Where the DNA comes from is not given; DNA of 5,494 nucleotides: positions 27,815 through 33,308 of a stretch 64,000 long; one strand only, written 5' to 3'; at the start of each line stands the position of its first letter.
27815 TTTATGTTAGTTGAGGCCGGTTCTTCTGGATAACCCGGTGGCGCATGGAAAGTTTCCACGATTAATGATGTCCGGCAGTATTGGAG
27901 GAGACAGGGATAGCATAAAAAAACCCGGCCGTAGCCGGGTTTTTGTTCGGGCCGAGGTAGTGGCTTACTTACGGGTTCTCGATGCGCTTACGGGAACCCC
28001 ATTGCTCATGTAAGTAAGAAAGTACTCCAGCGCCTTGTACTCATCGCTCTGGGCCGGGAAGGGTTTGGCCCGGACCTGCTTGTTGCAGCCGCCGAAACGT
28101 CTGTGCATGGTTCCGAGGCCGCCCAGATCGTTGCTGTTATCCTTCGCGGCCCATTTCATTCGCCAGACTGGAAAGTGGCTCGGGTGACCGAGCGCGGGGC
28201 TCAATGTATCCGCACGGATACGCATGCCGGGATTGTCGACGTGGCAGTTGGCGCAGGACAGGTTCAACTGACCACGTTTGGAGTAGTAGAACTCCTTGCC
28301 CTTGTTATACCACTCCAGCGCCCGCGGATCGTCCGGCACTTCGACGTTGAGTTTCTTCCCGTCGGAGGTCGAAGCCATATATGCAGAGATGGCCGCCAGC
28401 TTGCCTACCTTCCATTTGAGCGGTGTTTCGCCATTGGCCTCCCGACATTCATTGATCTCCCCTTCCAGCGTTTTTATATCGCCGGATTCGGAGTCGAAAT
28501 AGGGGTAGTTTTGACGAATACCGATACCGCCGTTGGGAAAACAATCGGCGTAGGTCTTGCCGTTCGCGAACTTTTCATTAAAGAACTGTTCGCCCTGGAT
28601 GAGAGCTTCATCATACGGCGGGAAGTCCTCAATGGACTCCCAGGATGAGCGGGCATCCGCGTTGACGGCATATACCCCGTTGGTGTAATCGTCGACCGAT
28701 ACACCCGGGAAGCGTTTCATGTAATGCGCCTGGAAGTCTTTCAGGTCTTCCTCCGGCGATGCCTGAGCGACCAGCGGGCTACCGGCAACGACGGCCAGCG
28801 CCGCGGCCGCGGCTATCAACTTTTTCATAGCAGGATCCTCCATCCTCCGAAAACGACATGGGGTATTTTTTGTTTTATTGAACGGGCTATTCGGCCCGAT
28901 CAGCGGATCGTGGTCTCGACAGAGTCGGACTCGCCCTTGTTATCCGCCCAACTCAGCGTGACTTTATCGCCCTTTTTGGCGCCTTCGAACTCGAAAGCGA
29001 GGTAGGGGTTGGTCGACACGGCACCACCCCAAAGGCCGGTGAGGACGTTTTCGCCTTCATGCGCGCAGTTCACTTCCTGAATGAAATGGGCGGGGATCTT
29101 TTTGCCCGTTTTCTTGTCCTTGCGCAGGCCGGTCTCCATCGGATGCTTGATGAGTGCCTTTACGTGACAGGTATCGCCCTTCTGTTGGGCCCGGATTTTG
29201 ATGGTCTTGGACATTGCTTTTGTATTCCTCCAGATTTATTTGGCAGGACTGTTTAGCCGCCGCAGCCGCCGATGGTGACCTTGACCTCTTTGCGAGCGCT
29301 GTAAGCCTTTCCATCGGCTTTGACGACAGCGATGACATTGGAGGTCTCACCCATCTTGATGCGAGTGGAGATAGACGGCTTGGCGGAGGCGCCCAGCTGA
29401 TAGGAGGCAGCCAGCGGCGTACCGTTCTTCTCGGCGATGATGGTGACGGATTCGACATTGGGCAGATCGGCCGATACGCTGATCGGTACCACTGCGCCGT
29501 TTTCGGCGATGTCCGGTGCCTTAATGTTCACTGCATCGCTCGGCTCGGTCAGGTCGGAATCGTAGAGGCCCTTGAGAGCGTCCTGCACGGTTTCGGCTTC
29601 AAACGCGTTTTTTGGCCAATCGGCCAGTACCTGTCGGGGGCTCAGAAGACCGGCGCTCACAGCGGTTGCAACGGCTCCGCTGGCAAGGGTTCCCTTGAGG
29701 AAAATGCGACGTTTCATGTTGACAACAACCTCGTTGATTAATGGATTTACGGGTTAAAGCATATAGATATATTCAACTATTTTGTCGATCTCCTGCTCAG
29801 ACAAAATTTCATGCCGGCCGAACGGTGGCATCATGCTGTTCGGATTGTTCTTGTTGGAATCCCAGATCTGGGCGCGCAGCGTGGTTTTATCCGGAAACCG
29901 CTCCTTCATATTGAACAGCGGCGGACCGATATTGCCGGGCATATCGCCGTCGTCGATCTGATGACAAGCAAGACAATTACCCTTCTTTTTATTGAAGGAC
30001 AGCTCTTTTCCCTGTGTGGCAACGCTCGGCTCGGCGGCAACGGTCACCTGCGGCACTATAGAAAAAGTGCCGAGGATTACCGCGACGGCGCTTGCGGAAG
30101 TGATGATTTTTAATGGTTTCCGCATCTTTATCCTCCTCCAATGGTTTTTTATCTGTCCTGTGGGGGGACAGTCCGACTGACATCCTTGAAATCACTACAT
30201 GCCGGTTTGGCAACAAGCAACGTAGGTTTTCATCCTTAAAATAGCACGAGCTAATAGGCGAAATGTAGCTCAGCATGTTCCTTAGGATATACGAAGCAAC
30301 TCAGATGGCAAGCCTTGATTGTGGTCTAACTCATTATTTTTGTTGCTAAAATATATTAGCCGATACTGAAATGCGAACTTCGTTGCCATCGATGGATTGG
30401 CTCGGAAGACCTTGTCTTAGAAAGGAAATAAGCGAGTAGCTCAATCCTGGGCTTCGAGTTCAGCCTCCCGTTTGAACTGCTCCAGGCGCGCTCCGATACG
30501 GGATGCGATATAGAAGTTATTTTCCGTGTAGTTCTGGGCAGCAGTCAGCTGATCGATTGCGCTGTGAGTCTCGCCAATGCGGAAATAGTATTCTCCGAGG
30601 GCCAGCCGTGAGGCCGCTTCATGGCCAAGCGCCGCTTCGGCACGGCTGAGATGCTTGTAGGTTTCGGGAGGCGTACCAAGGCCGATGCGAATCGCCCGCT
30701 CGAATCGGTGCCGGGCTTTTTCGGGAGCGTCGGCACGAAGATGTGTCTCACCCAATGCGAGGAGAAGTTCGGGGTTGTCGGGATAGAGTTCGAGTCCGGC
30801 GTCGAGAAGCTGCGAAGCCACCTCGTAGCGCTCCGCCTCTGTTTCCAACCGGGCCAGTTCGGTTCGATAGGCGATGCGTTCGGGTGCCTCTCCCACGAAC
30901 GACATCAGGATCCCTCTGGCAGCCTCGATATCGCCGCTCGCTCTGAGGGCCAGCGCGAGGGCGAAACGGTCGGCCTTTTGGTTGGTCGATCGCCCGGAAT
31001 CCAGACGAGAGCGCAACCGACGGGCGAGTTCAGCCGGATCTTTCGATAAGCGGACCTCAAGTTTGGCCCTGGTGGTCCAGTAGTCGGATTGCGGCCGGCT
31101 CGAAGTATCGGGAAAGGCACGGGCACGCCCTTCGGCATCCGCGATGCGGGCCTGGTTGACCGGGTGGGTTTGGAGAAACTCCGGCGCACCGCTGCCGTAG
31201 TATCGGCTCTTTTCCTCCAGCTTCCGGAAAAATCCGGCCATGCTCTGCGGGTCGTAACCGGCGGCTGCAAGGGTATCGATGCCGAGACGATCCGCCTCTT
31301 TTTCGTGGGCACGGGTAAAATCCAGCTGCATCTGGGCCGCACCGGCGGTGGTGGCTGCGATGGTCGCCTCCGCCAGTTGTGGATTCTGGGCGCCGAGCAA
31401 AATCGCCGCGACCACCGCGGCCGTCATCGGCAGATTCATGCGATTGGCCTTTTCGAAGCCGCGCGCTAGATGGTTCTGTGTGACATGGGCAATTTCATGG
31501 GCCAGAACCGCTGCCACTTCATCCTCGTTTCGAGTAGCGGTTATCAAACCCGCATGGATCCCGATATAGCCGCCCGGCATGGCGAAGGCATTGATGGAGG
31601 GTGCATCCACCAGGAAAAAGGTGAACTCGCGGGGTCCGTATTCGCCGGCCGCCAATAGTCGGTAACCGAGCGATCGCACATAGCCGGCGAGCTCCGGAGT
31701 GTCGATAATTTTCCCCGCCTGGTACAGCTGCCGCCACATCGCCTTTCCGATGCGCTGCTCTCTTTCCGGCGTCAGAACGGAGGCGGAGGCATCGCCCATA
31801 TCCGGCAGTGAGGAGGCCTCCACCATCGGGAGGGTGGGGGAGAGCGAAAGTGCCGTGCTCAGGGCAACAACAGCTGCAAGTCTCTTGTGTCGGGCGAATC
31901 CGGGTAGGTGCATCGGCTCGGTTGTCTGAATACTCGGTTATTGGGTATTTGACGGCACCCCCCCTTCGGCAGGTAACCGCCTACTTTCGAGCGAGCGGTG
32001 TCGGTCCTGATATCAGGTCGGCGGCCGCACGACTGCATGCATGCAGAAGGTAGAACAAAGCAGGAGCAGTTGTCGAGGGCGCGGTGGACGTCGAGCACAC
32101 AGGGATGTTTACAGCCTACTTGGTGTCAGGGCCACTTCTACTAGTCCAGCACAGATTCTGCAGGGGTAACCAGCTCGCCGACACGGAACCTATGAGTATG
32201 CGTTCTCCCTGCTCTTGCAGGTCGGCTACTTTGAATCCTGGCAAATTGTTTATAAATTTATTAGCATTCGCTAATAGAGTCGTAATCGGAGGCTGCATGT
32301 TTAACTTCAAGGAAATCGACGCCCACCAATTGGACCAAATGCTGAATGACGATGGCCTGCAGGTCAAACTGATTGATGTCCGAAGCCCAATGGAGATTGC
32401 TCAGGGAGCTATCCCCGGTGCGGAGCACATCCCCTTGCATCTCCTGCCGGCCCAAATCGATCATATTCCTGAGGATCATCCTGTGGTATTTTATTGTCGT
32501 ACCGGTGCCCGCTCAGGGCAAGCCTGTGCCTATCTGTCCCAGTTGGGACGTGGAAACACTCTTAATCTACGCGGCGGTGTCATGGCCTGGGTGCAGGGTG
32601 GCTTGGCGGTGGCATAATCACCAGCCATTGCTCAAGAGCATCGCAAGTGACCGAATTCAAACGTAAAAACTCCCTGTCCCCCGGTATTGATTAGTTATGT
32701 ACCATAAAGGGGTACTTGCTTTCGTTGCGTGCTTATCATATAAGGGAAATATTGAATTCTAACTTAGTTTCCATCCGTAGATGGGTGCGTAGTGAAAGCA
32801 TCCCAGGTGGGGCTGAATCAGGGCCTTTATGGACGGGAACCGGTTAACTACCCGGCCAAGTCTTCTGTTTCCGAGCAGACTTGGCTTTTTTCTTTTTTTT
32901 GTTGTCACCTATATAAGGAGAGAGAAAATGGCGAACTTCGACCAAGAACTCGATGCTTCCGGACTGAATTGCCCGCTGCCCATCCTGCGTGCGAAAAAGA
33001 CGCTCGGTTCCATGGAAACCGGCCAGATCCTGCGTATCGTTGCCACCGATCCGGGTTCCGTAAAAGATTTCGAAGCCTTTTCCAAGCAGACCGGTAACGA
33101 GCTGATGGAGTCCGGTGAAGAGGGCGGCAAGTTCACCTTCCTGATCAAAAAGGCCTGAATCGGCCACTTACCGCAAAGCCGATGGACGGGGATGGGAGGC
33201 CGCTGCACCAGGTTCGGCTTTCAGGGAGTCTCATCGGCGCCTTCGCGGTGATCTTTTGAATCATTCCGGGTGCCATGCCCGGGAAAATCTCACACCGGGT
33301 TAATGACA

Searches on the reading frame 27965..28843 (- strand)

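Call 19: search_protein_families(library=pfam, proteins=[window:27965-28843:-])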
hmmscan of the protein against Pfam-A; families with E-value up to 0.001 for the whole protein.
window:27965-28843:- (292 aa): 1 family
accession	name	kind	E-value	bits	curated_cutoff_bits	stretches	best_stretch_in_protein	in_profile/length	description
PF21342.2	SoxA-TsdA_cyt-c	-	1.2e-21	76.9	27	1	83-164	1-87/88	SoxA/TsdA, cytochrome c domain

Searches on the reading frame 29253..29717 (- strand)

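Call 19: search_protein_families(library=pfam, proteins=[window:29253-29717:-])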
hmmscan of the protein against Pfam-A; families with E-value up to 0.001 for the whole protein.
window:29253-29717:- (154 aa): 1 family
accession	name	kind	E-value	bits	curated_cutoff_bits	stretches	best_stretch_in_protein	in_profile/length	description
PF13501.12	SoxY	-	7.8e-36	123.1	28.4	1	55-152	9-112/112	Sulfur oxidation protein SoxY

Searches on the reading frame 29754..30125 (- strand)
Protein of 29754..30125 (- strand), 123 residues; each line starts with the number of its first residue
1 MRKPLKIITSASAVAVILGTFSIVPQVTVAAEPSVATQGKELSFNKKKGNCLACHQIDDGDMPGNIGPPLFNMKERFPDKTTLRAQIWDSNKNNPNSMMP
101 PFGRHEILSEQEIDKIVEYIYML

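Call 19: search_protein_families(library=pfam, proteins=[window:29754-30125:-])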
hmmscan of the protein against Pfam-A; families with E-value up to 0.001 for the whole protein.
window:29754-30125:- (123 aa): 2 families
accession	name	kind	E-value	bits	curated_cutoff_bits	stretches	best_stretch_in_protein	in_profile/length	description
PF00034.26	Cytochrom_C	-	7.4e-10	40.5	21.3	1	38-120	3-86/90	Cytochrome c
PF13442.11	Cytochrome_CBB3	-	3.2e-09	37.4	27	1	46-120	12-68/68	Cytochrome C oxidase, cbb3-type, subunit III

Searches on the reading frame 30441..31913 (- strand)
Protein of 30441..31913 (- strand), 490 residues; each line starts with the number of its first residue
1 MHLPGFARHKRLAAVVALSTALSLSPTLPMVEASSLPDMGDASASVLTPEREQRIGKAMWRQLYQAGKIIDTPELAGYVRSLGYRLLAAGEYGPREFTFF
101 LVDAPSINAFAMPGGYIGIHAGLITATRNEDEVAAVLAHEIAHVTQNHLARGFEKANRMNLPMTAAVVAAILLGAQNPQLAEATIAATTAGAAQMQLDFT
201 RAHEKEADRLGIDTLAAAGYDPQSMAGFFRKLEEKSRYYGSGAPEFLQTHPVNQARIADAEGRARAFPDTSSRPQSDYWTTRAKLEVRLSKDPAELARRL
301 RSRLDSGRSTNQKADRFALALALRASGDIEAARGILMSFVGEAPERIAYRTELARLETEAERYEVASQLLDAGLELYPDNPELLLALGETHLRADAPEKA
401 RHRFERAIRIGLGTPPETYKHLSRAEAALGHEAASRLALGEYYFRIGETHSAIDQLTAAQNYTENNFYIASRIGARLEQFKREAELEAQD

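Call 19: search_protein_families(library=pfam, proteins=[window:30441-31913:-])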
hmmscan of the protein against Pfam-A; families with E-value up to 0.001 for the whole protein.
window:30441-31913:- (490 aa): 9 families
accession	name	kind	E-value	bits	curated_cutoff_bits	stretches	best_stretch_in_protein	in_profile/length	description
PF01435.24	Peptidase_M48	-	2.8e-38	132.1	20.3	1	76-263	4-185/186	Peptidase family M48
PF13428.12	TPR_14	-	5.5e-08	33.2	23.5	1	351-389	5-43/44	Tetratricopeptide repeat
PF12895.13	ANAPC3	-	7.2e-08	33.1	27.2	0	308-371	18-80/82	Anaphase-promoting complex, cyclosome, subunit 3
PF14559.12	TPR_19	-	8e-07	29.7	25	1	359-408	3-52/68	Tetratricopeptide repeat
PF07719.23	TPR_2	-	4.1e-06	26.9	27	0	381-410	1-30/34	Tetratricopeptide repeat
PF13424.12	TPR_12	-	2.3e-05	24.9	30.1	1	350-410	7-74/77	Tetratricopeptide repeat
PF13432.12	TPR_16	-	2.9e-05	24.9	32.7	1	352-409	2-59/65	Tetratricopeptide repeat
PF13414.12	TPR_11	-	5.9e-05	23.1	26.8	0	357-393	4-40/42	TPR repeat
PF13431.12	TPR_17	-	0.00023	21.6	24.4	0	370-401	2-33/34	Tetratricopeptide repeat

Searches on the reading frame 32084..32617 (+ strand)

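Call 9: search_protein_families(library=pfam, proteins=[window:32084-32617:+])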
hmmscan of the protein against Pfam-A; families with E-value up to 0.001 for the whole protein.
window:32084-32617:+ (177 aa): 1 family
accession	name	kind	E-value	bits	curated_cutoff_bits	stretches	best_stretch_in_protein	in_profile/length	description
PF00581.25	Rhodanese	-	1.7e-18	67.4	22.2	1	80-170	2-100/102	Rhodanese-like domain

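Call 10: search_protein_families(library=ncbifam, proteins=[window:32084-32617:+])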
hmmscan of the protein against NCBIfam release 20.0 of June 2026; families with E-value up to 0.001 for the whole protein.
window:32084-32617:+ (177 aa): 15 families
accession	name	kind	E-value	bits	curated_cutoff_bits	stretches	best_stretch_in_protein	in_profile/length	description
NF005902.0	PRK07878.1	equivalog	6.7e-16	58.2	647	1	77-171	288-383/392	adenylyltransferase/sulfurtransferase MoeZ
NF006444.0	PRK08762.1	equivalog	7.8e-15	54.4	449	1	74-176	13-114/387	molybdopterin-synthase adenylyltransferase MoeB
NF005646.0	PRK07411.1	equivalog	1.7e-11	43.9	633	1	74-171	280-381/390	molybdopterin-synthase adenylyltransferase MoeB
NF001195.0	PRK00162.1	equivalog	2.9e-10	40.4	102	1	72-171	1-98/108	thiosulfate sulfurtransferase GlpE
NF045521.1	rhoda_near_glyco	subfamily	2.9e-10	40.1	145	1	80-176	19-115/144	rhodanese homology domain-containing protein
NF007627.0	PRK10287.1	equivalog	1e-07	32.1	102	1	96-164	23-92/104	thiosulfate sulfurtransferase PspE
NF001133.1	PRK00142.1-1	equivalog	3.7e-07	30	170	1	77-171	107-205/229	oxygen-dependent tRNA uridine(34) hydroxylase TrhO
TIGR02981.1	phageshock_pspE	exception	2.7e-06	27.6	126.3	1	96-164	21-91/101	thiosulfate sulfurtransferase PspE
NF008750.0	PRK11784.1-2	equivalog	4.5e-06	26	241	0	94-118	16-40/346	tRNA 2-selenouridine(34) synthase MnmH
NF003703.0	PRK05320.1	equivalog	6.9e-06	25.9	331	1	82-169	120-213/280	sulfurtransferase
NF008752.0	PRK11784.1-4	equivalog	1.3e-05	24.2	266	0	81-117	6-42/357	tRNA 2-selenouridine(34) synthase MnmH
TIGR03167.1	tRNA_sel_U_synt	equivalog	1.5e-05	24.6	219.75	0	95-118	4-27/311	tRNA 2-selenouridine(34) synthase MnmH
NF041203.1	rhodanese_LYCAU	equivalog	1.6e-05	24.5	115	1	74-172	19-119/126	rhodanese-related (seleno)protein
NF033833.0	rhodan_ChrE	equivalog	2.7e-05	24.1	120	1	93-172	19-100/108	rhodanese family chromate resistance protein ChrE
TIGR04271.1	ThiI_C_thiazole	equivalog_domain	0.00039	20.4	70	1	94-157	27-94/101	thiazole biosynthesis protein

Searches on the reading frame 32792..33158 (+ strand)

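Call 9: search_protein_families(library=pfam, proteins=[window:32792-33097:+])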
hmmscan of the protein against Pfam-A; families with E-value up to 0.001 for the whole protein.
window:32792-33097:+ (101 aa): 0 families

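Call 10: search_protein_families(library=ncbifam, proteins=[window:32792-33097:+])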
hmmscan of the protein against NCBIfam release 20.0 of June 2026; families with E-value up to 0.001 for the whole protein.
window:32792-33097:+ (101 aa): 0 families

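Call 19: search_protein_families(library=pfam, proteins=[window:32829-33158:+])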
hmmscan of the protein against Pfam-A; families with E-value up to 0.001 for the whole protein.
window:32829-33158:+ (109 aa): 1 family
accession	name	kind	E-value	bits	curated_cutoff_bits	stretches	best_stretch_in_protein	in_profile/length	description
PF01206.22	TusA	-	9.9e-23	80.2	28.6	1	40-108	2-70/70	Sulfurtransferase TusA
